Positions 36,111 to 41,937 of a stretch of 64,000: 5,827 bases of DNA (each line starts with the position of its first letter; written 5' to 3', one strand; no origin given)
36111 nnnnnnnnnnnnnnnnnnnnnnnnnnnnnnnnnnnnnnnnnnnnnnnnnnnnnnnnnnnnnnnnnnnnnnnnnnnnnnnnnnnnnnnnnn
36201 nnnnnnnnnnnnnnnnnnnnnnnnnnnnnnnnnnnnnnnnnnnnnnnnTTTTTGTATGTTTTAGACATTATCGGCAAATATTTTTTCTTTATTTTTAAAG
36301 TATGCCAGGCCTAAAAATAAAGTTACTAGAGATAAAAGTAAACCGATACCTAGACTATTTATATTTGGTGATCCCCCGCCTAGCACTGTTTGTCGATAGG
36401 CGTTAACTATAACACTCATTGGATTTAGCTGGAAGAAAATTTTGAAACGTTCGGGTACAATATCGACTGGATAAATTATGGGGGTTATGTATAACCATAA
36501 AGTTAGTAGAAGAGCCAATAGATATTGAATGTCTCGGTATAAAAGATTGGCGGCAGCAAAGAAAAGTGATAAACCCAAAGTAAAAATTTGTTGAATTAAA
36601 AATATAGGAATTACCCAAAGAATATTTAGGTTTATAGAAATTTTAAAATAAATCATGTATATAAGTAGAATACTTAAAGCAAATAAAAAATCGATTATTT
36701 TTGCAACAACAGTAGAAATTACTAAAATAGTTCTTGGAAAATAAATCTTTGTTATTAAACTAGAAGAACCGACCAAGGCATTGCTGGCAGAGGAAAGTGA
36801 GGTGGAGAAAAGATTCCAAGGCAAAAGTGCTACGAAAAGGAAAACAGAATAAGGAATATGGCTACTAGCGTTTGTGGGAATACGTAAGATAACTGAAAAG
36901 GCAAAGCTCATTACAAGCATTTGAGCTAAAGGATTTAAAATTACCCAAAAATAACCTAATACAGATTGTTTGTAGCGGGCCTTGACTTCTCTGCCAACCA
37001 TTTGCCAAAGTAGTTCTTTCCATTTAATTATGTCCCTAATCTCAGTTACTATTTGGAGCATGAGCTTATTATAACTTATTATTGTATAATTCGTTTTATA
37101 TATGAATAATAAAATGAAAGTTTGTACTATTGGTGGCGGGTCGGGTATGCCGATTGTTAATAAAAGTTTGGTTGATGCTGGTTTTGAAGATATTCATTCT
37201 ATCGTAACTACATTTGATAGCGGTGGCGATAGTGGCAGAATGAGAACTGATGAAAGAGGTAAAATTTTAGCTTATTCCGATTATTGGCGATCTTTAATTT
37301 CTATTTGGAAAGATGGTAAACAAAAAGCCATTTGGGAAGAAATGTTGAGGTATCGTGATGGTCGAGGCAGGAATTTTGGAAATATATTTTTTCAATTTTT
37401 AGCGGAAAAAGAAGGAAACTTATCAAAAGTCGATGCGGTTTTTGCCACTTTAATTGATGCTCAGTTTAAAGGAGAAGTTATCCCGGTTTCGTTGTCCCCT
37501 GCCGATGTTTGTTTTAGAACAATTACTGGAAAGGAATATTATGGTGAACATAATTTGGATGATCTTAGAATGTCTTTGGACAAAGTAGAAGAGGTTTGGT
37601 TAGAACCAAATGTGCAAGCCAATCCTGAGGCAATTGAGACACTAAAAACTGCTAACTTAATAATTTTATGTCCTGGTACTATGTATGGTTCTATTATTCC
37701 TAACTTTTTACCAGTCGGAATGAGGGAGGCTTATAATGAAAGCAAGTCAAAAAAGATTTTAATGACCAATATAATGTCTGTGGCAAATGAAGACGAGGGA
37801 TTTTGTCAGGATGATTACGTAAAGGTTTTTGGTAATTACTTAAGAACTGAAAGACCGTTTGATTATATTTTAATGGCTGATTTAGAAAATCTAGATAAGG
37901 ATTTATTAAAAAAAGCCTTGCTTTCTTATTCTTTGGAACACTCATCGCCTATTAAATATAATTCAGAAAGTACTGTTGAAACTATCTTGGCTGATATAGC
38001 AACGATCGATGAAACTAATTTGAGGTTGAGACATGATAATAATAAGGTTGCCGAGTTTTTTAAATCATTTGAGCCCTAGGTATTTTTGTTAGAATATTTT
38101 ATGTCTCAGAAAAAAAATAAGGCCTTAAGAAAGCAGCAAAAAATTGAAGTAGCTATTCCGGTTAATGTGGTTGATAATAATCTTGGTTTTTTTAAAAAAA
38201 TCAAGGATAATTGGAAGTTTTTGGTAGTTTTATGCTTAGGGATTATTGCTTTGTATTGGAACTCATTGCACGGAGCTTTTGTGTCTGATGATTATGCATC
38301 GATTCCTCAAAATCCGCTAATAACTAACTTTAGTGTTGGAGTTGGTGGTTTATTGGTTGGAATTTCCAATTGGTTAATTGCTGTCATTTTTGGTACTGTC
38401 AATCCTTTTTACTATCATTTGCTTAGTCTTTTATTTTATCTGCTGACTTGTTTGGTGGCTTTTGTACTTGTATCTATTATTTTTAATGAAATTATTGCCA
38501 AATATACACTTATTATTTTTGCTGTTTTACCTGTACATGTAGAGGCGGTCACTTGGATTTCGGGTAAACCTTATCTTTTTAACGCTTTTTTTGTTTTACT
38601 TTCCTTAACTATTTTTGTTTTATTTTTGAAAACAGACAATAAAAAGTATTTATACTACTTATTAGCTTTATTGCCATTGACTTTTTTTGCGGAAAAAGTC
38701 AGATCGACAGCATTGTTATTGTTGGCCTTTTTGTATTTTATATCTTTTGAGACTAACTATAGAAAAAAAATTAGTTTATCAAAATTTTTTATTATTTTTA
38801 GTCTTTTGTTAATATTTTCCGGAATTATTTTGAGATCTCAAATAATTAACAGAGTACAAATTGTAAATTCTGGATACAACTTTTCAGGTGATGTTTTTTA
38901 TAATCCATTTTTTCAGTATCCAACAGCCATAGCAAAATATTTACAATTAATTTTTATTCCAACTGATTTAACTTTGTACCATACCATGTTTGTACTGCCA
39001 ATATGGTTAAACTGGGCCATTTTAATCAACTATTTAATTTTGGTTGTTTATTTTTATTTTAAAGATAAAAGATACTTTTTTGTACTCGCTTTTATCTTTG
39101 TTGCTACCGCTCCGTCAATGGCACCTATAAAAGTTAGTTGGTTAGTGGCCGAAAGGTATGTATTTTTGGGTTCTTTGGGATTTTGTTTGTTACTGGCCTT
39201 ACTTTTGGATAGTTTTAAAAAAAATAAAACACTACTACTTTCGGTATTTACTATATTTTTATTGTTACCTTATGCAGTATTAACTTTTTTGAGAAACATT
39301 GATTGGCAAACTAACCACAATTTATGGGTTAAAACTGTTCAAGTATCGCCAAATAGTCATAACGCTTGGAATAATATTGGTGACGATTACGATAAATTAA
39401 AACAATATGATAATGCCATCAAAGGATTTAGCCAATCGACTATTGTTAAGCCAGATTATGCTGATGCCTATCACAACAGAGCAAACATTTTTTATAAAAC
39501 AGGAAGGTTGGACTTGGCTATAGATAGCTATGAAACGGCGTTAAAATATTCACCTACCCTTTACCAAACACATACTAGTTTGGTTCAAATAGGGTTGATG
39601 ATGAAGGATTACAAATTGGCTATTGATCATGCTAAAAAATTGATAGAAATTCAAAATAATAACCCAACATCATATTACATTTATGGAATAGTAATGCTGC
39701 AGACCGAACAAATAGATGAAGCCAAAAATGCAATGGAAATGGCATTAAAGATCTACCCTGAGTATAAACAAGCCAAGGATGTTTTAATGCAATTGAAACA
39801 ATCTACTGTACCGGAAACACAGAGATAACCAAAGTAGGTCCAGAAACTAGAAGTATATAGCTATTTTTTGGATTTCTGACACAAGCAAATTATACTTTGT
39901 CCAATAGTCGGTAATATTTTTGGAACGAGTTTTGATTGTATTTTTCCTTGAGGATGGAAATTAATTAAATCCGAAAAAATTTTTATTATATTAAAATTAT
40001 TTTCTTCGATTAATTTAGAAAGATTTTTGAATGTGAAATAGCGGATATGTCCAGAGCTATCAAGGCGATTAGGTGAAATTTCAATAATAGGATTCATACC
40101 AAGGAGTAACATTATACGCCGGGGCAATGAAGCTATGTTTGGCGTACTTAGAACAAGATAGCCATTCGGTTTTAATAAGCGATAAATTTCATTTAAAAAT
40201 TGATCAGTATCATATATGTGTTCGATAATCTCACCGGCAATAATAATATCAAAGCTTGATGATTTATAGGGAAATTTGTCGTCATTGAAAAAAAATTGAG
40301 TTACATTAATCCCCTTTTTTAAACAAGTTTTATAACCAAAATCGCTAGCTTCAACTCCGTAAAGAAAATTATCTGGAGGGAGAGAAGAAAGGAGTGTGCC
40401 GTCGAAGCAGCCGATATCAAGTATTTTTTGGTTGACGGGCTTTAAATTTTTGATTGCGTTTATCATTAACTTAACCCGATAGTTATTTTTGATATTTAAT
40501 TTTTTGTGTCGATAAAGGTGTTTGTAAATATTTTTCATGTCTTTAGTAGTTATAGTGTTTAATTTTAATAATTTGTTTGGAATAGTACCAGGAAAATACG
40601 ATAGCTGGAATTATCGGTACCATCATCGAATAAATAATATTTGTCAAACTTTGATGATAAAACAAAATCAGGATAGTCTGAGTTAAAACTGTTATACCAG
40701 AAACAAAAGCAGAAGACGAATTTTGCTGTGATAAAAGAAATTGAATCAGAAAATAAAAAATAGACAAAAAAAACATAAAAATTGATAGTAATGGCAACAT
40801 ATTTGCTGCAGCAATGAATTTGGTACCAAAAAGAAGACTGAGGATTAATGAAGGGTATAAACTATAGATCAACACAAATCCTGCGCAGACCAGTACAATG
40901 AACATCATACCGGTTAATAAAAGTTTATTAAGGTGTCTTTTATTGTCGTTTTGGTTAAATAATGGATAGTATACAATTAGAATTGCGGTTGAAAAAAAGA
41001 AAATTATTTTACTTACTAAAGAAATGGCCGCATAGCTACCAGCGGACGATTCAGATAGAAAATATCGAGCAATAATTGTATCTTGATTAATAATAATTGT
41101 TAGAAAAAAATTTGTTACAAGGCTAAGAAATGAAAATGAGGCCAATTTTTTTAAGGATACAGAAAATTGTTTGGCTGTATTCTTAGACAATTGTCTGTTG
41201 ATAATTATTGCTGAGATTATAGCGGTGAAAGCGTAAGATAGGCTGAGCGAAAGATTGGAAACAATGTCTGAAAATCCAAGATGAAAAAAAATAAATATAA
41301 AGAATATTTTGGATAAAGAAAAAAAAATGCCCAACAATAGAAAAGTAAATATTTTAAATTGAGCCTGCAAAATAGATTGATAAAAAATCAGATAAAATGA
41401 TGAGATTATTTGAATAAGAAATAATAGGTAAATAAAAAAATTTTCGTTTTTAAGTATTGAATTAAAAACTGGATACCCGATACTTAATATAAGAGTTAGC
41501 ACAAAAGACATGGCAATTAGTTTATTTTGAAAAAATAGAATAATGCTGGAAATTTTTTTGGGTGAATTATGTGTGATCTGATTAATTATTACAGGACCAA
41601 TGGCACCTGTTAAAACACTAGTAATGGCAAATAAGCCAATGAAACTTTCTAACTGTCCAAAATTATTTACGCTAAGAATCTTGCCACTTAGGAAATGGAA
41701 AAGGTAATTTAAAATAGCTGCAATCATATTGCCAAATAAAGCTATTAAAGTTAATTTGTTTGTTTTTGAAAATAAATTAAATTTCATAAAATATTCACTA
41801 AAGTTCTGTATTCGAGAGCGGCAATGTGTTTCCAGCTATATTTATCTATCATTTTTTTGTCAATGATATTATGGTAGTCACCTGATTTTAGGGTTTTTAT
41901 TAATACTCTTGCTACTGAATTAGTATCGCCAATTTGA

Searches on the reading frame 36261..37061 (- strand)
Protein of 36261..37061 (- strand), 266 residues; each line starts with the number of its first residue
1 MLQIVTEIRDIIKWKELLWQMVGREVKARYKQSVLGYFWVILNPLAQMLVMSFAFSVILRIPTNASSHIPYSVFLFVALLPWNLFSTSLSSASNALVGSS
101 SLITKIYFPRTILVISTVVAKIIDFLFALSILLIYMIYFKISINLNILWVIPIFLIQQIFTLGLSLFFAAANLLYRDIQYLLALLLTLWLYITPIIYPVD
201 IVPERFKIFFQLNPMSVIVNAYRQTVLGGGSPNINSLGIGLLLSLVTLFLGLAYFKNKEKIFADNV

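Call 38: search_protein_families(library=pfam, proteins=[window:36261-37061:-], max_evalue=0.0001)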
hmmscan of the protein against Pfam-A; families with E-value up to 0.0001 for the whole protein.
window:36261-37061:- (266 aa): 1 family
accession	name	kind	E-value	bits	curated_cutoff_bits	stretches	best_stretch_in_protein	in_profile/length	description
PF01061.29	ABC2_membrane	-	1.9e-15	57.4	26.9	1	17-225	2-209/211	ABC-2 type transporter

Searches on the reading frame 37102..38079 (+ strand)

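Call 38: search_protein_families(library=pfam, proteins=[window:37102-38079:+], max_evalue=0.0001)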
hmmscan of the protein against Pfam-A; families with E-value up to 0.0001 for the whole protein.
window:37102-38079:+ (325 aa): 1 family
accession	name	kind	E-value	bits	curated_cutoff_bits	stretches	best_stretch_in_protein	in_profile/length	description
PF01933.23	CofD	-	3.8e-39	135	30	1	7-290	1-280/290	2-phospho-L-lactate transferase CofD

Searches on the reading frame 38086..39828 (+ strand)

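Call 38: search_protein_families(library=pfam, proteins=[window:38086-39828:+], max_evalue=0.0001)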
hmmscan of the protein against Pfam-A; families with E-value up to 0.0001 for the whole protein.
window:38086-39828:+ (580 aa): 12 families
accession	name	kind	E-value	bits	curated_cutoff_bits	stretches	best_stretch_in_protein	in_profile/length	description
PF07719.23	TPR_2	-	3.6e-19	67.7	27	1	459-491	1-33/34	Tetratricopeptide repeat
PF00515.34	TPR_1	-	8.1e-17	60.7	27.8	1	459-491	1-33/34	Tetratricopeptide repeat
PF13181.12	TPR_8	-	2.6e-14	52.5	25.7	1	459-491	1-33/34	Tetratricopeptide repeat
PF13414.12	TPR_11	-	3.7e-12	46.2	26.8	1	432-473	1-42/42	TPR repeat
PF13424.12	TPR_12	-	1.7e-11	44.6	30.1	1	426-487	4-73/77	Tetratricopeptide repeat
PF13431.12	TPR_17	-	2.7e-11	43.3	24.4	0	516-547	2-33/34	Tetratricopeptide repeat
PF14559.12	TPR_19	-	2.6e-09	37.7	25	1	505-565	3-63/68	Tetratricopeptide repeat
PF23914.1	TPR_CcmH_CycH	-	8.6e-07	29.4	42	0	468-559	59-153/158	Cytochrome c-type biogenesis protein H TPR domain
PF13432.12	TPR_16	-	3.3e-06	27.9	32.7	1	431-487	3-59/65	Tetratricopeptide repeat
PF10602.15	RPN7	-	9.8e-06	25.8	29.6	1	436-525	14-105/174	26S proteasome subunit RPN7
PF13428.12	TPR_14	-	1.3e-05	25.8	23.5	0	530-564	4-38/44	Tetratricopeptide repeat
PF13371.12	TPR_9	-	1.7e-05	25.2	35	0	439-491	9-61/73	Tetratricopeptide repeat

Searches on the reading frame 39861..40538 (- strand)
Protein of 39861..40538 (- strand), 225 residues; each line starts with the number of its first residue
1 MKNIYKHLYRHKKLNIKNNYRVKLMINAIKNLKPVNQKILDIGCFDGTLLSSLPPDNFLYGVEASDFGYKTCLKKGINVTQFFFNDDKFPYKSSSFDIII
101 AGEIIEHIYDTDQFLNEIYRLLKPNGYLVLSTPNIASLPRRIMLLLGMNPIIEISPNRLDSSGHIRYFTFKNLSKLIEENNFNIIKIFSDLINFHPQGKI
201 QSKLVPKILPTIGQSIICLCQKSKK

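Call 38: search_protein_families(library=pfam, proteins=[window:39861-40538:-], max_evalue=0.0001)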
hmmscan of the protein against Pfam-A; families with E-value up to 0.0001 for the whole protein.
window:39861-40538:- (225 aa): 8 families
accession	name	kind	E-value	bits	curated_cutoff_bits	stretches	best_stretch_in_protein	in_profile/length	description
PF13489.12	Methyltransf_23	-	3.7e-18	66.2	27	1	33-186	20-163/164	Methyltransferase domain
PF07021.18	MetW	-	7.4e-16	58.8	21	1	28-186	6-164/193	Methionine biosynthesis protein MetW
PF08241.18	Methyltransf_11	-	9.8e-13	49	21.2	1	40-130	1-95/95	Methyltransferase domain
PF13847.12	Methyltransf_31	-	1.5e-11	44.6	27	1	36-143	4-123/145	Methyltransferase domain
PF08242.18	Methyltransf_12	-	2.6e-10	41.3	30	1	40-128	1-98/98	Methyltransferase domain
PF13649.12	Methyltransf_25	-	1.3e-08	35.8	27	1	39-126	1-97/97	Methyltransferase domain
PF03141.22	Methyltransf_29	-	4.5e-07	29.3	23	1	37-136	119-223/506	Putative S-adenosyl-L-methionine-dependent methyltransferase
PF20922.3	Anamorsin_N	-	2.3e-06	27.9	27.1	1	90-134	46-91/163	Anamorsin, N-terminal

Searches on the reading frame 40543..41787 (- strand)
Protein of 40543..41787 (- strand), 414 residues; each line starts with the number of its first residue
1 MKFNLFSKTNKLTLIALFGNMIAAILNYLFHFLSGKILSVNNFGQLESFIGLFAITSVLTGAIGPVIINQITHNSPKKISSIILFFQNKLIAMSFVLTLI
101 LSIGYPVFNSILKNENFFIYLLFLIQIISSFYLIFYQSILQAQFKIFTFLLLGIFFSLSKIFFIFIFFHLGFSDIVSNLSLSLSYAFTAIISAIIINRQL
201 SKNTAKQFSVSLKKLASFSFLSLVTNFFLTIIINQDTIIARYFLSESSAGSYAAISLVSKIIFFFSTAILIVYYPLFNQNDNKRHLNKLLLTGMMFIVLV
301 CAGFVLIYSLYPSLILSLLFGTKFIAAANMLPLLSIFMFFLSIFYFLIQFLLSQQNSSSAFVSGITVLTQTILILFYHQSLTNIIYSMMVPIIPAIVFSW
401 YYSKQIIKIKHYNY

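Call 38: search_protein_families(library=pfam, proteins=[window:40543-41787:-], max_evalue=0.0001)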
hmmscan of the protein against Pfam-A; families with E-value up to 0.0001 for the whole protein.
window:40543-41787:- (414 aa): 1 family
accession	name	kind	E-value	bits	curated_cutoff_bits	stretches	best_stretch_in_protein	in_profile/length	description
PF01943.22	Polysacc_synt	-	7.1e-05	22.8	28.2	1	13-279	5-272/274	Polysaccharide biosynthesis protein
